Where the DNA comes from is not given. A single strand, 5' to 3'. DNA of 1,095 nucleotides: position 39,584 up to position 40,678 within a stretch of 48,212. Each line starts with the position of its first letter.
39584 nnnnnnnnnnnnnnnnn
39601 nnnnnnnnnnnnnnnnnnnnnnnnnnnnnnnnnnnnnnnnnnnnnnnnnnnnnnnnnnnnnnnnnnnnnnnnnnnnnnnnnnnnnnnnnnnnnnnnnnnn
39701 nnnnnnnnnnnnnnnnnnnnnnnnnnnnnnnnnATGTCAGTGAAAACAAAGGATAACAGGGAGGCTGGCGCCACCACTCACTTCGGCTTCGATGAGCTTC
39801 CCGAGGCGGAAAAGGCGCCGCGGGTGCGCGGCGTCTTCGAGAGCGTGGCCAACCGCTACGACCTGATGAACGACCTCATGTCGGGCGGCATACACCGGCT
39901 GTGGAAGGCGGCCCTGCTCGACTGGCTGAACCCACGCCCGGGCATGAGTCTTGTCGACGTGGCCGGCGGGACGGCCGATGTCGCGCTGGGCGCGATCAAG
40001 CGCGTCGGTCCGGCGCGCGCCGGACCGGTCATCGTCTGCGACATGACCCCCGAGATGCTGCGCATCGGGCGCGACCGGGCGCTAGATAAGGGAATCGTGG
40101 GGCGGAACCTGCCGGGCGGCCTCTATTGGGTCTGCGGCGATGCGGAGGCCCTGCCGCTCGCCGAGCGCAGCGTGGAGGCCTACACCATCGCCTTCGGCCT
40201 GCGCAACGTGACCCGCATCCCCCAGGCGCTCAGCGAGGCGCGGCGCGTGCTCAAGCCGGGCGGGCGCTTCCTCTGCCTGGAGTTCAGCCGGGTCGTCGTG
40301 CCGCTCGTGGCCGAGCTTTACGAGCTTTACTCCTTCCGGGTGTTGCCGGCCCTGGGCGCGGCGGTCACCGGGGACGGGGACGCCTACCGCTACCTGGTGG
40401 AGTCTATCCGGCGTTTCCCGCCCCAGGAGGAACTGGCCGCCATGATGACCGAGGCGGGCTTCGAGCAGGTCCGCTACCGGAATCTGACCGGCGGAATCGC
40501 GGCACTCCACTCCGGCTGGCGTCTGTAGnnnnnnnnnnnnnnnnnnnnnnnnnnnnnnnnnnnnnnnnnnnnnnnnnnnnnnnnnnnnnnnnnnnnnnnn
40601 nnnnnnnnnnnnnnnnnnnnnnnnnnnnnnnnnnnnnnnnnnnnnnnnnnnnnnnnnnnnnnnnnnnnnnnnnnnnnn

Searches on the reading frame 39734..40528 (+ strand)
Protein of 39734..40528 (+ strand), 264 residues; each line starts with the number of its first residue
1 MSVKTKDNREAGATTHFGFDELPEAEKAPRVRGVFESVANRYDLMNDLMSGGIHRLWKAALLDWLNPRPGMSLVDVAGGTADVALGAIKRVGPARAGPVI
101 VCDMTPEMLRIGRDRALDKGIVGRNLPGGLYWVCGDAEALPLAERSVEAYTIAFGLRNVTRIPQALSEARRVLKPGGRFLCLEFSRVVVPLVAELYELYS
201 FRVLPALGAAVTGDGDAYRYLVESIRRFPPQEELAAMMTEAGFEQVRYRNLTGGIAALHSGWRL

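Call 14: find_encoding_contigs(protein=window:39734-40528:+, flank=3000, max_places=6)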
Protein window:39734-40528:+ (264 aa): no gene with exactly this product is on record in the collection.

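Call 42: find_homologous_proteins(query=window:39734-40525:+, max_evalue=1e-60)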
Query window:39734-40525:+ (264 aa): 7950 proteins with E <= 1e-60 among 8000 candidates; the best 120 are listed.
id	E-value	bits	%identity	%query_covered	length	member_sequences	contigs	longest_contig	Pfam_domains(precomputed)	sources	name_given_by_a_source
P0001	7.3e-173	591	100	100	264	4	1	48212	PF13847.13,PF13649.13,PF01209.25,PF08241.19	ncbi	ncbi:MAG: class I SAM-dependent methyltransferase [Kiloniellales bacterium]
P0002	1.0e-138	479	78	100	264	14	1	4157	PF13847.13,PF13649.13,PF01209.25,PF08241.19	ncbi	-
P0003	1.8e-137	475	77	100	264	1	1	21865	PF13847.13,PF13649.13,PF01209.25,PF08241.19,PF08242.19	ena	-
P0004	1.4e-132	459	76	100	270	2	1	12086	PF13847.13,PF13489.13,PF13649.13,PF01209.25,PF08241.19,PF08242.19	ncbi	-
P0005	1.7e-132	459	76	94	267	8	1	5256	PF13847.13,PF13649.13,PF01209.25,PF08241.19,PF08242.19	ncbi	-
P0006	7.1e-132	457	74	100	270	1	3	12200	PF13847.13,PF13649.13,PF01209.25,PF08241.19,PF08242.19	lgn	-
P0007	1.2e-131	456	74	100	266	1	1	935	PF13847.13,PF13489.13,PF13649.13,PF01209.25,PF08241.19,PF08242.19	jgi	jgi:demethylmenaquinone methyltransferase/2-methoxy-6-polyprenyl-1,4-benzoquinol methylase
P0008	3.3e-131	454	78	95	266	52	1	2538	PF13649.13,PF01209.25,PF08241.19,PF08242.19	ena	-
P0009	1.2e-130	453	75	100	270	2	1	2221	PF13847.13,PF13489.13,PF13649.13,PF01209.25,PF08241.19,PF08242.19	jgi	-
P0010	1.6e-130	452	75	98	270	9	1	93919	PF13847.13,PF13489.13,PF13649.13,PF01209.25,PF08241.19,PF08242.19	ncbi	-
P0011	1.0e-129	450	75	100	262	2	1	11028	PF13847.13,PF13489.13,PF13649.13,PF01209.25,PF08241.19,PF08242.19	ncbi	ncbi:MAG: class I SAM-dependent methyltransferase [Kiloniellaceae bacterium]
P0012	1.0e-129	450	75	98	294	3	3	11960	PF13847.13,PF13649.13,PF01209.25,PF08241.19,PF08242.19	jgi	-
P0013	5.7e-129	447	75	98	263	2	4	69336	PF13847.13,PF13649.13,PF01209.25,PF08241.19,PF08242.19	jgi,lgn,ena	-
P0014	1.4e-128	446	74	100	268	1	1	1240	PF13847.13,PF13489.13,PF13649.13,PF01209.25,PF08241.19,PF08242.19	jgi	jgi:demethylmenaquinone methyltransferase/2-methoxy-6-polyprenyl-1,4-benzoquinol methylase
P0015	7.3e-128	444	73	99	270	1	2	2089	PF13847.13,PF13649.13,PF01209.25,PF08241.19,PF08242.19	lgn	-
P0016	8.5e-128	443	76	95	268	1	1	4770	PF13847.13,PF13489.13,PF13649.13,PF01209.25,PF08241.19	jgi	jgi:demethylmenaquinone methyltransferase/2-methoxy-6-polyprenyl-1,4-benzoquinol methylase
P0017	1.0e-127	443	77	95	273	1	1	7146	PF13847.13,PF13649.13,PF01209.25,PF08241.19,PF08242.19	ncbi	-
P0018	1.3e-127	443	77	95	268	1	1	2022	PF13489.13,PF13649.13,PF01209.25,PF08241.19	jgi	-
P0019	1.4e-127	443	74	100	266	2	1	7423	PF13847.13,PF13649.13,PF01209.25,PF08241.19,PF08242.19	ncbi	ncbi:MAG: class I SAM-dependent methyltransferase [Kiloniellaceae bacterium]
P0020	1.8e-127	442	77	95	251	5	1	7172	PF13847.13,PF13649.13,PF01209.25,PF08241.19,PF08242.19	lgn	-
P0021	6.7e-127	440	76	96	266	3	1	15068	PF13847.13,PF13489.13,PF13649.13,PF01209.25,PF08241.19,PF08242.19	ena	-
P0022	7.8e-127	440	65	92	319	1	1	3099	PF13847.13,PF13649.13,PF01209.25,PF08241.19,PF08242.19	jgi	jgi:demethylmenaquinone methyltransferase / 2-methoxy-6-polyprenyl-1,4-benzoquinol methylase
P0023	8.0e-127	440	72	99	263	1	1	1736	PF13847.13,PF13489.13,PF13649.13,PF01209.25,PF08241.19,PF08242.19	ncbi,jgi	-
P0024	8.2e-127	440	75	97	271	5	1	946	PF13847.13,PF13489.13,PF13649.13,PF01209.25,PF08241.19,PF08242.19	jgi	jgi:demethylmenaquinone methyltransferase / 2-methoxy-6-polyprenyl-1,4-benzoquinol methylase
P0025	9.1e-127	440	74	98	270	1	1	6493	PF13847.13,PF13489.13,PF13649.13,PF01209.25,PF08241.19,PF08242.19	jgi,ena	-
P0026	2.6e-126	438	72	100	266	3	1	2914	PF13847.13,PF13489.13,PF13649.13,PF01209.25,PF08241.19,PF08242.19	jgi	jgi:demethylmenaquinone methyltransferase/2-methoxy-6-polyprenyl-1,4-benzoquinol methylase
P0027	4.6e-126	438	72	100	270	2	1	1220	PF13847.13,PF13649.13,PF01209.25,PF08241.19,PF08242.19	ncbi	-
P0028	4.9e-126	438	73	98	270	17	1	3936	PF13847.13,PF13489.13,PF13649.13,PF01209.25,PF08241.19,PF08242.19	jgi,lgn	-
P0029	5.8e-126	437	74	97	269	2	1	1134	PF13847.13,PF13649.13,PF01209.25,PF08241.19,PF08242.19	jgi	jgi:demethylmenaquinone methyltransferase/2-methoxy-6-polyprenyl-1,4-benzoquinol methylase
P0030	8.3e-126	437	74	97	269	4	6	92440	PF13847.13,PF13649.13,PF01209.25,PF08241.19,PF08242.19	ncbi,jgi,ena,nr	ncbi:MAG: class I SAM-dependent methyltransferase [Rhodospirillales bacterium]|nr:class I SAM-depend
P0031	1.2e-125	436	74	96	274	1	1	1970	PF13847.13,PF13489.13,PF13649.13,PF01209.25,PF08241.19,PF08242.19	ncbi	-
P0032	1.7e-125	436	73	98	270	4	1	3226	PF13847.13,PF13489.13,PF13649.13,PF01209.25,PF08241.19,PF08242.19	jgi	-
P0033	2.1e-125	435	72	100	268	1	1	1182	PF13847.13,PF13489.13,PF13649.13,PF01209.25,PF08241.19,PF08242.19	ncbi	-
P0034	2.9e-125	435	75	95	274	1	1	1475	PF13847.13,PF13489.13,PF13649.13,PF01209.25,PF08241.19,PF08242.19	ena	-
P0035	3.5e-125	435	72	98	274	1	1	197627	PF13847.13,PF13489.13,PF13649.13,PF01209.25,PF08241.19,PF08242.19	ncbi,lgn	-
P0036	3.6e-125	435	73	100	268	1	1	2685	PF13847.13,PF13489.13,PF13649.13,PF01209.25,PF08241.19,PF08242.19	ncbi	-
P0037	3.7e-125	435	74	96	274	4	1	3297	PF13847.13,PF13489.13,PF13649.13,PF01209.25,PF08241.19,PF08242.19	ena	-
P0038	3.9e-125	435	74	97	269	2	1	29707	PF13847.13,PF13649.13,PF01209.25,PF08241.19,PF08242.19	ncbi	-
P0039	5.2e-125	434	71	100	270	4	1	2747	PF13847.13,PF13649.13,PF01209.25,PF08241.19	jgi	jgi:demethylmenaquinone methyltransferase/2-methoxy-6-polyprenyl-1,4-benzoquinol methylase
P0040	7.5e-125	434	73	96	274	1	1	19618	PF13847.13,PF13489.13,PF13649.13,PF01209.25,PF08241.19,PF08242.19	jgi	-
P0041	1.4e-124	433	74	95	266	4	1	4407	PF13847.13,PF13649.13,PF01209.25,PF08241.19,PF08242.19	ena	-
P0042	2.1e-124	432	73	97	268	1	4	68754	PF13847.13,PF13649.13,PF01209.25,PF08241.19,PF08242.19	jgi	jgi:demethylmenaquinone methyltransferase/2-methoxy-6-polyprenyl-1,4-benzoquinol methylase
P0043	2.6e-124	432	77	95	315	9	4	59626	PF13847.13,PF13649.13,PF01209.25,PF08241.19,PF08242.19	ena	-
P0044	4.4e-124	431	73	98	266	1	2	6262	PF13847.13,PF13489.13,PF13649.13,PF01209.25,PF08241.19,PF08242.19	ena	-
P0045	4.8e-124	431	73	97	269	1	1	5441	PF13847.13,PF13489.13,PF13649.13,PF01209.25,PF08241.19,PF08242.19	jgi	jgi:demethylmenaquinone methyltransferase/2-methoxy-6-polyprenyl-1,4-benzoquinol methylase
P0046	5.5e-124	431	74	95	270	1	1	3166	PF13847.13,PF13649.13,PF01209.25,PF08241.19,PF08242.19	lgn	-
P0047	8.1e-124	430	73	97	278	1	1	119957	PF13847.13,PF13649.13,PF01209.25,PF08241.19,PF08242.19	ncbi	-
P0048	1.3e-123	430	74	95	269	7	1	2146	PF13847.13,PF13649.13,PF01209.25,PF08241.19,PF08242.19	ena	-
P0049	2.7e-123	429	73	99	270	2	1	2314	PF13847.13,PF13649.13,PF01209.25,PF08241.19,PF08242.19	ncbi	-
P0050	3.0e-123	428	73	97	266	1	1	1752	PF13847.13,PF13489.13,PF13649.13,PF01209.25,PF08241.19,PF08242.19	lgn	-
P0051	3.5e-123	428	73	100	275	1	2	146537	PF13847.13,PF13649.13,PF01209.25,PF08241.19,PF08242.19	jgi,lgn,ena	-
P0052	4.9e-123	428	74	95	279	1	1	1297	PF13847.13,PF13489.13,PF13649.13,PF01209.25,PF08241.19,PF08242.19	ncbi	-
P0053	6.5e-123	427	73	99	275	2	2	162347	PF13847.13,PF13649.13,PF01209.25,PF08241.19,PF08242.19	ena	-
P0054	8.3e-123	427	72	97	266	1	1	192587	PF13847.13,PF13489.13,PF13649.13,PF01209.25,PF08241.19,PF08242.19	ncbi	-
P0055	9.6e-123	427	74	95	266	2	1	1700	PF13847.13,PF13489.13,PF13649.13,PF01209.25,PF08241.19,PF08242.19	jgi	jgi:demethylmenaquinone methyltransferase/2-methoxy-6-polyprenyl-1,4-benzoquinol methylase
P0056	9.6e-123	427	72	98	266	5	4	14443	PF13847.13,PF13489.13,PF13649.13,PF01209.25,PF08241.19,PF08242.19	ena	-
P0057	1.1e-122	426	72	99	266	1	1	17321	PF13847.13,PF13489.13,PF13649.13,PF01209.25,PF08241.19,PF08242.19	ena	-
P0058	1.4e-122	426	73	95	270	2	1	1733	PF13847.13,PF13649.13,PF01209.25,PF08241.19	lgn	-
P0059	3.1e-122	425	73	98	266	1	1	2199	PF13847.13,PF13649.13,PF01209.25,PF08241.19,PF08242.19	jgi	-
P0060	3.2e-122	425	71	98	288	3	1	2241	PF13847.13,PF13489.13,PF13649.13,PF01209.25,PF08241.19,PF08242.19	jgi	jgi:demethylmenaquinone methyltransferase/2-methoxy-6-polyprenyl-1,4-benzoquinol methylase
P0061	4.0e-122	425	73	98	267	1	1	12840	PF13847.13,PF13649.13,PF01209.25,PF08241.19,PF08242.19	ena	-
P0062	5.4e-122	424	71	99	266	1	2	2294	PF13847.13,PF13489.13,PF13649.13,PF01209.25,PF08241.19,PF08242.19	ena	-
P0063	8.8e-122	424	71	97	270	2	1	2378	PF13847.13,PF13649.13,PF01209.25,PF08241.19,PF08242.19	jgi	jgi:demethylmenaquinone methyltransferase/2-methoxy-6-polyprenyl-1,4-benzoquinol methylase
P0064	1.1e-121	423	71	97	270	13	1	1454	PF13847.13,PF13649.13,PF01209.25,PF08241.19,PF08242.19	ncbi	-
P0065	1.4e-121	423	71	98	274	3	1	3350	PF13847.13,PF13649.13,PF01209.25,PF08241.19,PF08242.19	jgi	-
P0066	1.7e-121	423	72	97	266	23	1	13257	PF13847.13,PF13649.13,PF01209.25,PF08241.19,PF08242.19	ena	-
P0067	1.8e-121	423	72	99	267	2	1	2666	PF13847.13,PF13489.13,PF13649.13,PF01209.25,PF08241.19,PF08242.19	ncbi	-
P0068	1.9e-121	422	71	97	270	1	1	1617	PF13847.13,PF13649.13,PF01209.25,PF08241.19,PF08242.19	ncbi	-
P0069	3.3e-121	422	71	100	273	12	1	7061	PF13847.13,PF13489.13,PF13649.13,PF01209.25,PF08241.19,PF08242.19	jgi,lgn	-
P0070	3.5e-121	422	72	99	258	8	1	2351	PF13847.13,PF13649.13,PF01209.25,PF08241.19,PF08242.19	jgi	-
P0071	4.7e-121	421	74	97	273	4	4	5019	PF13847.13,PF13649.13,PF01209.25,PF08241.19,PF08242.19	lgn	-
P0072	6.8e-121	421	71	98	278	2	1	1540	PF13847.13,PF13649.13,PF01209.25,PF08241.19,PF08242.19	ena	-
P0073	6.9e-121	421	73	95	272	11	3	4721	PF13847.13,PF13649.13,PF01209.25,PF08241.19,PF08242.19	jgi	jgi:demethylmenaquinone methyltransferase/2-methoxy-6-polyprenyl-1,4-benzoquinol methylase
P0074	7.1e-121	421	70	100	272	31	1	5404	PF13847.13,PF13649.13,PF01209.25,PF08241.19,PF08242.19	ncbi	-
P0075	7.9e-121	420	74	94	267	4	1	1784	PF13847.13,PF13489.13,PF13649.13,PF01209.25,PF08241.19,PF08242.19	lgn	-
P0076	1.5e-120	419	72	95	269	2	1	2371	PF13847.13,PF13649.13,PF01209.25,PF08241.19,PF08242.19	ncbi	-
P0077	2.0e-120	419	70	98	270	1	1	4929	PF13847.13,PF13489.13,PF13649.13,PF01209.25,PF08241.19,PF08242.19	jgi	jgi:demethylmenaquinone methyltransferase/2-methoxy-6-polyprenyl-1,4-benzoquinol methylase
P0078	2.3e-120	419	70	97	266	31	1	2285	PF13847.13,PF13489.13,PF13649.13,PF01209.25,PF08241.19,PF08242.19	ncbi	-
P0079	2.4e-120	419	73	95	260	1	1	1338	PF13847.13,PF13489.13,PF13649.13,PF01209.25,PF08241.19,PF08242.19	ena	-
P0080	2.7e-120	419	72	98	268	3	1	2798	PF13847.13,PF13489.13,PF13649.13,PF01209.25,PF08241.19,PF08242.19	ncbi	-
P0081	3.5e-120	418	71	97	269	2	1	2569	PF13847.13,PF13489.13,PF13649.13,PF01209.25,PF08241.19,PF08242.19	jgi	-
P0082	4.8e-120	418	71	97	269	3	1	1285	PF13847.13,PF13489.13,PF13649.13,PF01209.25,PF08241.19,PF08242.19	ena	-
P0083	6.7e-120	417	71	98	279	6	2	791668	PF13847.13,PF13489.13,PF13649.13,PF01209.25,PF08241.19,PF08242.19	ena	-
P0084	7.5e-120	417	71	97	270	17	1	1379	PF13649.13,PF01209.25,PF08241.19,PF08242.19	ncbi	-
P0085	9.6e-120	417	71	97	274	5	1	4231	PF13847.13,PF13649.13,PF01209.25,PF08241.19,PF08242.19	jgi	jgi:demethylmenaquinone methyltransferase/2-methoxy-6-polyprenyl-1,4-benzoquinol methylase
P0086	1.1e-119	417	72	99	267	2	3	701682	PF13847.13,PF13649.13,PF01209.25,PF08241.19,PF08242.19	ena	-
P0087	1.9e-119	416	70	99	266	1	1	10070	PF13847.13,PF13489.13,PF13649.13,PF01209.25,PF08241.19,PF08242.19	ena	-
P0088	2.3e-119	416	73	97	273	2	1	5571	PF13847.13,PF13649.13,PF01209.25,PF08241.19,PF08242.19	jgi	-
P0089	2.7e-119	415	70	100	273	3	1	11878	PF13847.13,PF13649.13,PF01209.25,PF08241.19,PF08242.19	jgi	-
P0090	2.9e-119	415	71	97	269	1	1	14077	PF13847.13,PF13489.13,PF13649.13,PF01209.25,PF08241.19,PF08242.19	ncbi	-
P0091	7.7e-119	414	70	100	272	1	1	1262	PF13847.13,PF13489.13,PF13649.13,PF01209.25,PF08241.19,PF08242.19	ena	-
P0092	8.5e-119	414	73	95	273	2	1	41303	PF13847.13,PF13649.13,PF01209.25,PF08241.19,PF08242.19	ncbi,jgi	-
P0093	1.8e-118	413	74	94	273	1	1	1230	PF13847.13,PF13649.13,PF01209.25,PF08241.19,PF08242.19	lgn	-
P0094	1.9e-118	413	71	97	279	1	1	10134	PF13847.13,PF13649.13,PF01209.25,PF08241.19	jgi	jgi:demethylmenaquinone methyltransferase/2-methoxy-6-polyprenyl-1,4-benzoquinol methylase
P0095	4.1e-118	412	74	95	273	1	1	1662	PF13847.13,PF13649.13,PF01209.25,PF08241.19,PF08242.19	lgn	-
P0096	4.9e-118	411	70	97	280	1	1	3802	PF13847.13,PF13649.13,PF01209.25,PF08241.19,PF08242.19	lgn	-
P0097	5.5e-118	411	74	94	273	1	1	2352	PF13847.13,PF13649.13,PF01209.25,PF08241.19,PF08242.19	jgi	jgi:demethylmenaquinone methyltransferase / 2-methoxy-6-polyprenyl-1,4-benzoquinol methylase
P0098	7.4e-118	411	69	100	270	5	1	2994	PF13847.13,PF13649.13,PF01209.25,PF08241.19,PF08242.19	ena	-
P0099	1.6e-117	410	70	98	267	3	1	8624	PF13847.13,PF13649.13,PF01209.25,PF08241.19,PF08242.19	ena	-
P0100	2.0e-117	409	72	94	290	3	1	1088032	PF13847.13,PF13649.13,PF01209.25,PF08241.19,PF08242.19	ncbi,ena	-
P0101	2.0e-117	409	69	99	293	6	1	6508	PF13847.13,PF13649.13,PF01209.25,PF08241.19,PF08242.19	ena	-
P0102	3.1e-117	409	71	98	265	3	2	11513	PF13847.13,PF13649.13,PF01209.25,PF08241.19,PF08242.19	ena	-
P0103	3.1e-117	409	71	95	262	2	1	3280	PF13847.13,PF13489.13,PF13649.13,PF01209.25,PF08241.19,PF08242.19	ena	-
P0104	4.9e-117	408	70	99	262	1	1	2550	PF13847.13,PF13489.13,PF13649.13,PF01209.25,PF08241.19,PF08242.19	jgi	jgi:demethylmenaquinone methyltransferase/2-methoxy-6-polyprenyl-1,4-benzoquinol methylase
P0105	5.2e-117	408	73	95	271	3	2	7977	PF13847.13,PF13489.13,PF13649.13,PF01209.25,PF08241.19,PF08242.19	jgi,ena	jgi:demethylmenaquinone methyltransferase/2-methoxy-6-polyprenyl-1,4-benzoquinol methylase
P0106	6.9e-117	408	74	94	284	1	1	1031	PF13847.13,PF13649.13,PF01209.25,PF08241.19,PF08242.19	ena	-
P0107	7.1e-117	407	70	97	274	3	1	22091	PF13847.13,PF13489.13,PF13649.13,PF01209.25,PF08241.19,PF08242.19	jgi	-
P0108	1.0e-116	407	69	99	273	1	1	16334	PF13847.13,PF13649.13,PF01209.25,PF08241.19,PF08242.19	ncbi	-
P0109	1.0e-116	407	69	98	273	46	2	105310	PF13847.13,PF13649.13,PF01209.25,PF08241.19,PF08242.19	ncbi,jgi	jgi:demethylmenaquinone methyltransferase/2-methoxy-6-polyprenyl-1,4-benzoquinol methylase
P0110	1.3e-116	407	71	97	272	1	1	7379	PF13847.13,PF13649.13,PF01209.25,PF08241.19,PF08242.19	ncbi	-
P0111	1.3e-116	407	73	94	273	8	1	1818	PF13847.13,PF13489.13,PF13649.13,PF01209.25,PF08241.19,PF08242.19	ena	-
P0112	1.7e-116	406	70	95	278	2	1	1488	PF13847.13,PF13649.13,PF01209.25,PF08241.19,PF08242.19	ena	-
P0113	1.9e-116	406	70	95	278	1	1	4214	PF13847.13,PF13649.13,PF01209.25,PF08241.19,PF08242.19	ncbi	-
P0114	2.0e-116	406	70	95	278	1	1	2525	PF13847.13,PF13649.13,PF01209.25,PF08241.19,PF08242.19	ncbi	-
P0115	2.8e-116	406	67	100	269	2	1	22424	PF13847.13,PF13649.13,PF01209.25,PF08241.19,PF08242.19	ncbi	-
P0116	2.9e-116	405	70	99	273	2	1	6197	PF13847.13,PF13649.13,PF01209.25,PF08241.19,PF08242.19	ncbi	-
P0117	3.0e-116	405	70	95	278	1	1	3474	PF13847.13,PF13649.13,PF01209.25,PF08241.19,PF08242.19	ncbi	-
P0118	4.3e-116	405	72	95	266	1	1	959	PF13847.13,PF13649.13,PF01209.25,PF08241.19,PF08242.19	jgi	jgi:demethylmenaquinone methyltransferase/2-methoxy-6-polyprenyl-1,4-benzoquinol methylase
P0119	4.4e-116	405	71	95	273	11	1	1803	PF13847.13,PF13649.13,PF01209.25,PF08241.19,PF08242.19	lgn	-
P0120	4.7e-116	405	74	94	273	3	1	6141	PF13847.13,PF13649.13,PF01209.25,PF08241.19,PF08242.19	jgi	jgi:demethylmenaquinone methyltransferase/2-methoxy-6-polyprenyl-1,4-benzoquinol methylase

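Call 43: find_encoding_contigs(protein=P0003, flank=2500, max_places=2)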
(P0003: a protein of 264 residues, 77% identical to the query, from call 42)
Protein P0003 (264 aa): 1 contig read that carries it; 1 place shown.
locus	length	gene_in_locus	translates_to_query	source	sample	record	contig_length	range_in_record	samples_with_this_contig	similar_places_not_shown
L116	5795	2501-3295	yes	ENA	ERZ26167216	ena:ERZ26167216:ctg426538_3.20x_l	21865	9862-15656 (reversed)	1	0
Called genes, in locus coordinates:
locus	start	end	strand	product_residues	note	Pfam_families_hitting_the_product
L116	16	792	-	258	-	PF00378:ECH_1, PF16113:ECH_2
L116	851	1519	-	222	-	-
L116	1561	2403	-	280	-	PF01149:Fapy_DNA_glyco, PF06831:H2TH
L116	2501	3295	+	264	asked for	PF01209:Ubie_methyltran, PF08241:Methyltransf_11, PF08242:Methyltransf_12 (weak), PF13649:Methyltransf_25, PF13847:Methyltransf_31 (weak)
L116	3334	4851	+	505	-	PF03109:ABC1, PF27536:UbiB_helical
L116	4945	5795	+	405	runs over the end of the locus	PF02441:Flavoprotein, PF04127:DFP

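Call 44: find_encoding_contigs(protein=P0002, flank=2500, max_places=2)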
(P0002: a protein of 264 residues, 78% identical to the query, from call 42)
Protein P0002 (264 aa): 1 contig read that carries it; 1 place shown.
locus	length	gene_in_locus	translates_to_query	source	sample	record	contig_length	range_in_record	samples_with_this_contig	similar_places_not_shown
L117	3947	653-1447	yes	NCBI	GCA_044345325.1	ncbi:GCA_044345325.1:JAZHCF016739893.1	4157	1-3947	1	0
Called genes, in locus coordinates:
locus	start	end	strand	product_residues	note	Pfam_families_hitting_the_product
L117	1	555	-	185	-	?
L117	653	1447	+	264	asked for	PF01209:Ubie_methyltran, PF08241:Methyltransf_11, PF13649:Methyltransf_25, PF13847:Methyltransf_31 (weak)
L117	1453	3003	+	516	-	PF03109:ABC1, PF27536:UbiB_helical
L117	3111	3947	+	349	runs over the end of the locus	?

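Call 45: find_encoding_contigs(protein=P0011, flank=2500, max_places=2)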
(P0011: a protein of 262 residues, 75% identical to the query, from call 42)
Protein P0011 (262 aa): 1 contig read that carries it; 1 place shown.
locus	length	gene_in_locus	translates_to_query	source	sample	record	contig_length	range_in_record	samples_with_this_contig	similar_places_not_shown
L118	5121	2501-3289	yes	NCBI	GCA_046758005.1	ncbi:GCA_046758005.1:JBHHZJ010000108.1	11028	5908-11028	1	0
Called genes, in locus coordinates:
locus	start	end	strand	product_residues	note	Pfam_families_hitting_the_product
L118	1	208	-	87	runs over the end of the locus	PF01649:Ribosomal_S20p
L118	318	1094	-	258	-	PF00378:ECH_1, PF16113:ECH_2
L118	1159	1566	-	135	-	-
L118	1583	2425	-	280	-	PF01149:Fapy_DNA_glyco, PF06831:H2TH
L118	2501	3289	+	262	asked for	PF01209:Ubie_methyltran, PF13489:Methyltransf_23 (weak), PF13847:Methyltransf_31, PF08241:Methyltransf_11, PF08242:Methyltransf_12 (weak), PF13649:Methyltransf_25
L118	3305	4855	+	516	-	PF03109:ABC1, PF27536:UbiB_helical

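Call 63: search_protein_families(library=pfam, proteins=[window:39734-40525:+], max_evalue=0.00001)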
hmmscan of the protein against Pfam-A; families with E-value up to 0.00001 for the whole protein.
window:39734-40525:+ (264 aa): 4 families
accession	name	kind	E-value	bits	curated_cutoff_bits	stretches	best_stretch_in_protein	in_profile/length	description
PF01209.24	Ubie_methyltran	-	4.9e-79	265.4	20.1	1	27-263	5-233/233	ubiE/COQ5 methyltransferase family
PF08241.18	Methyltransf_11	-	2.5e-13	50.9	21.2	1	92-181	18-95/95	Methyltransferase domain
PF13649.12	Methyltransf_25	-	1.3e-12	48.6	27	1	74-177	2-97/97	Methyltransferase domain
PF13847.12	Methyltransf_31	-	6.3e-07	29.6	27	1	69-194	3-124/145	Methyltransferase domain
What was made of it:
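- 39734..40528 (+): ubiE (class I SAM-dependent methyltransferase, PF01209). Calls 42 and 63.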
